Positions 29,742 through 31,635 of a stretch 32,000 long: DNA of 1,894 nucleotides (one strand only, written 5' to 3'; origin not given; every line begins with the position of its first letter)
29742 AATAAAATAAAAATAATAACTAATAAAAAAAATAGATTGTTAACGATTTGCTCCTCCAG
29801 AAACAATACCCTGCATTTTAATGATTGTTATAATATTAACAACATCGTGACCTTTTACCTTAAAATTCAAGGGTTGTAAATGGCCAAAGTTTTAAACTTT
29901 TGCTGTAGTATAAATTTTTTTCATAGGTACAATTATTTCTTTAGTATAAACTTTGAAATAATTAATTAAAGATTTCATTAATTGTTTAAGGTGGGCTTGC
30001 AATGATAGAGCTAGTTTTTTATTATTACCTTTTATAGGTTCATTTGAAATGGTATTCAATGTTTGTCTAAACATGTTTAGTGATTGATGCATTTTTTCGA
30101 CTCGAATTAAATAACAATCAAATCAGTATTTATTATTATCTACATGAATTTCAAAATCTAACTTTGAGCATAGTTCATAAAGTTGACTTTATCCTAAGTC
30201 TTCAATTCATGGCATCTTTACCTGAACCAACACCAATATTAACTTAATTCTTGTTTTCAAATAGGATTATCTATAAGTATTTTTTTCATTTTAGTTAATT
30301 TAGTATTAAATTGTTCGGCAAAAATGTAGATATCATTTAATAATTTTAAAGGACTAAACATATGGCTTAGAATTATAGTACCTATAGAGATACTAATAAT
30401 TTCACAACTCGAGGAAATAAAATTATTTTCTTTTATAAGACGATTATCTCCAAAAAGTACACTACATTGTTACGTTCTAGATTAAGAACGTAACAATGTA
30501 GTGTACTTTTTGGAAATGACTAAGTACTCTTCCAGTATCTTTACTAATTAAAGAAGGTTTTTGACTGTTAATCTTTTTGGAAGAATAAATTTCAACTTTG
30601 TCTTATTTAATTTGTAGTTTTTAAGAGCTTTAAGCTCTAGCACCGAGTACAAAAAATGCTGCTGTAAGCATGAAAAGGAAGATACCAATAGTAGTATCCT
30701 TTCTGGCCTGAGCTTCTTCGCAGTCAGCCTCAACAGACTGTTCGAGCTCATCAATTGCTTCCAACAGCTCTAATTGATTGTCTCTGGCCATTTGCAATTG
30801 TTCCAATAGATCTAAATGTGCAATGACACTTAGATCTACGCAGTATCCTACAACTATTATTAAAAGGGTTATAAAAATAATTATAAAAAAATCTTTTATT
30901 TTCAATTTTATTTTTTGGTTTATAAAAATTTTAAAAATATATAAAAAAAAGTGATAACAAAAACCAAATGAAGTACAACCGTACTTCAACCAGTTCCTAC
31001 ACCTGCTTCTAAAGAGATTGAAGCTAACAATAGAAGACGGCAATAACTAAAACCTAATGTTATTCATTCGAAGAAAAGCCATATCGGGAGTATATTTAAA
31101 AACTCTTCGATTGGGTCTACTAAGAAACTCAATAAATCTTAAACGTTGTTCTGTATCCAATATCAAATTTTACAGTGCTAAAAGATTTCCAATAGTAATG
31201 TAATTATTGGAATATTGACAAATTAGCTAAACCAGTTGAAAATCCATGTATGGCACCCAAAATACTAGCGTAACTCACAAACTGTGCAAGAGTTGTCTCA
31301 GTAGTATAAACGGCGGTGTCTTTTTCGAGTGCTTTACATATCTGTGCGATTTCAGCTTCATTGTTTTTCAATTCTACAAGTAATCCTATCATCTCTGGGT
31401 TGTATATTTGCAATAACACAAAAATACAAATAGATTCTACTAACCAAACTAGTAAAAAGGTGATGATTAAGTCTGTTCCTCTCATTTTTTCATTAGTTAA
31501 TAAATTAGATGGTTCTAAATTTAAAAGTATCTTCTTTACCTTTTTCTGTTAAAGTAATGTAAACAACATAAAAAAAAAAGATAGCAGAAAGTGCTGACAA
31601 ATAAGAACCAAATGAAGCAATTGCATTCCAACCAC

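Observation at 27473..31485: GC-enriched family of small TM / acidic coiled-coil / TM ORFs with no recognisable homology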

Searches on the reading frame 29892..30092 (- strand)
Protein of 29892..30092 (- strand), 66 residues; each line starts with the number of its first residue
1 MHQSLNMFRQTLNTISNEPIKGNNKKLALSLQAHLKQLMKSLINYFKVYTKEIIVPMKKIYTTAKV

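Call 36: list_cluster_members(proteins=[window:30633-30905:-, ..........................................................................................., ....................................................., window:30633-30791:-, window:29892-30092:-])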
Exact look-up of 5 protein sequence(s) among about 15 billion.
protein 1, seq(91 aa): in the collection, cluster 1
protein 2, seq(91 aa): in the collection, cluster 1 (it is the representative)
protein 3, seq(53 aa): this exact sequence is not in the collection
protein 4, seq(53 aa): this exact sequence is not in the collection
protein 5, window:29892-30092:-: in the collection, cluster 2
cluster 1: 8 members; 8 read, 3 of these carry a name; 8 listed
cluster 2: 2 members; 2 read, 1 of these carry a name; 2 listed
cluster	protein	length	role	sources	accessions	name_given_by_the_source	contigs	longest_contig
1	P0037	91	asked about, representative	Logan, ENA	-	-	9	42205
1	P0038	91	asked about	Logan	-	-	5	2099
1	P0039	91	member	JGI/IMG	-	hypothetical protein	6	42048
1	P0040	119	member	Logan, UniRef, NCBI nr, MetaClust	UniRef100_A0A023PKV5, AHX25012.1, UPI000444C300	Uncharacterized protein n=1 Tax=Microchloropsis salina TaxID=2511165 ... | hypothetical protein NskMp00204 [Microchloropsis salina] | status=active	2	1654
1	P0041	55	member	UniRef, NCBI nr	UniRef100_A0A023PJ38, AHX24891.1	Uncharacterized protein n=1 Tax=Nannochloropsis gaditana TaxID=72520 ... | hypothetical protein NagaMp0004 [Nannochloropsis gaditana]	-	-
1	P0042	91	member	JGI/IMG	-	-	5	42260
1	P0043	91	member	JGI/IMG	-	-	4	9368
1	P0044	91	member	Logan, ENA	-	-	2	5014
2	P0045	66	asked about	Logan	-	-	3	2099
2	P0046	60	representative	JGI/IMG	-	NADH:ubiquinone oxidoreductase subunit D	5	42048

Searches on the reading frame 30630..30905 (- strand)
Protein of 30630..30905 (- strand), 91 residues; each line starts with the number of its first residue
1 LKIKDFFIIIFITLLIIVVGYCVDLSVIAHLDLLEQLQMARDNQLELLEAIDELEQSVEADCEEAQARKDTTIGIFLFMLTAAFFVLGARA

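Call 41: search_protein_families(library=pfam, max_evalue=10, proteins=[window:30630-30905:-])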
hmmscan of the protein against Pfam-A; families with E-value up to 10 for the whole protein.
window:30630-30905:- (91 aa): 2 families
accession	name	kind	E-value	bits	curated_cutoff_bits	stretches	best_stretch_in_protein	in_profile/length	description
PF23109.1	ARCH_RTEL1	-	0.12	12.8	27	1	32-84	72-124/181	RTEL1 helicase, ARCH domain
PF11027.13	DUF2615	-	0.57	10.7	23.4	1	4-32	52-80/104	Protein of unknown function (DUF2615)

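Call 62: search_solved_structures(query=A4, max_evalue=10)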
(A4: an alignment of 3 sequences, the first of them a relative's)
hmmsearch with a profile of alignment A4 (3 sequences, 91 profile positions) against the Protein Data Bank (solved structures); distinct sequences matched with E-value up to 10: 4.
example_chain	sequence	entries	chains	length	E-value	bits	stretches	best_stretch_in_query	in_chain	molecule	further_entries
4yxx_A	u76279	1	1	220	0.0013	22.1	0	19-68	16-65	dTor_6x35L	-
8zmf_A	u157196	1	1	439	1.3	12.4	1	7-60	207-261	5-hydroxytryptamine receptor 2C,Soluble cytochrome b562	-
6bqg_A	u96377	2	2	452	1.4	12.4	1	7-60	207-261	5-hydroxytryptamine receptor 2C,Soluble cytochrome b562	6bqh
2no2_A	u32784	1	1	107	5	10.6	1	32-69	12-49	Huntingtin-interacting protein 1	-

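Call 84: predict_structure(alignment_id=A4)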
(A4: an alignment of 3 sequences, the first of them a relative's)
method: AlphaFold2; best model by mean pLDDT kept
length: 91 residues; sequences in the alignment: 3
mean_pLDDT: 59.3   pTM: 0.33
mean pLDDT of the five models: 59.3, 57.2, 54.8, 54.8, 49.2
residues with pLDDT >= 90: 0; 70-90: 5; 50-70: 81; < 50: 5
segments of 3 or more residues with pLDDT < 50: none
pLDDT, mean of each block of 10 residues (from residue 1): 66 68 61 58 51 54 54 63 59 46
secondary structure, 60 per line:
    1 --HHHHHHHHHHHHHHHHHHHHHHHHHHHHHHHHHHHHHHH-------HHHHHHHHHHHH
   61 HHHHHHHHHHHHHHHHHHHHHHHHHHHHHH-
elements in order: H3-41 H49-90

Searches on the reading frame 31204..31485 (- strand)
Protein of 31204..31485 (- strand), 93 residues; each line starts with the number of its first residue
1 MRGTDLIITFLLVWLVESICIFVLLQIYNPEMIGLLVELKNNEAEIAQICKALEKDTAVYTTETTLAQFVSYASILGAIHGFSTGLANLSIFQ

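Call 41: search_protein_families(library=pfam, max_evalue=10, proteins=[window:31204-31485:-])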
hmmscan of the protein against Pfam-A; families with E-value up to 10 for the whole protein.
window:31204-31485:- (93 aa): 1 family
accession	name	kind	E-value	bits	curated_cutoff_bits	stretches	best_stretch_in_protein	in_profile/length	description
PF10027.14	DUF2269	-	0.029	14.9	28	1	10-76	74-140/150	Predicted integral membrane protein (DUF2269)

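Call 75: find_encoding_contigs(protein=window:31204-31485:-, flank=4500, max_places=3)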
Protein window:31204-31485:- (93 aa): 12 contigs read that carry it; 3 places shown.
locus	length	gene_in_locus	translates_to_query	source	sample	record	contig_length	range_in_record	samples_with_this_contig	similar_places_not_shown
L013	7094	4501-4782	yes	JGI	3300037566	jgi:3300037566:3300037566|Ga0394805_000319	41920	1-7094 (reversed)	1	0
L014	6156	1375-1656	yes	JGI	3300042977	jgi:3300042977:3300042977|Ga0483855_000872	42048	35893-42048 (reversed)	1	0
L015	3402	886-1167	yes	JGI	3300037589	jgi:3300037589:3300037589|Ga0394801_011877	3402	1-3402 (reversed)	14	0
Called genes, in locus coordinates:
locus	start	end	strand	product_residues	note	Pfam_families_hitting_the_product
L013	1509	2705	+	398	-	PF00346:Complex1_49kDa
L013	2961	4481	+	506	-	PF00115:COX1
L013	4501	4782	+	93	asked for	-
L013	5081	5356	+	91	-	-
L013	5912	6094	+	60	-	PF00346:Complex1_49kDa (weak)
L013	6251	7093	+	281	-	?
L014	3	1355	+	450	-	?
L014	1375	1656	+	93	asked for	-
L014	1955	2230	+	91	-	-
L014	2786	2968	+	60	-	PF00346:Complex1_49kDa (weak)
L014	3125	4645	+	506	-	PF00115:COX1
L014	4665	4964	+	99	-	-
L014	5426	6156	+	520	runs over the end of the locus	PF02874:ATP-synt_ab_N, PF00006:ATP-synt_ab, PF00306:ATP-synt_ab_C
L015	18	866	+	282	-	PF00115:COX1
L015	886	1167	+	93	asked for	-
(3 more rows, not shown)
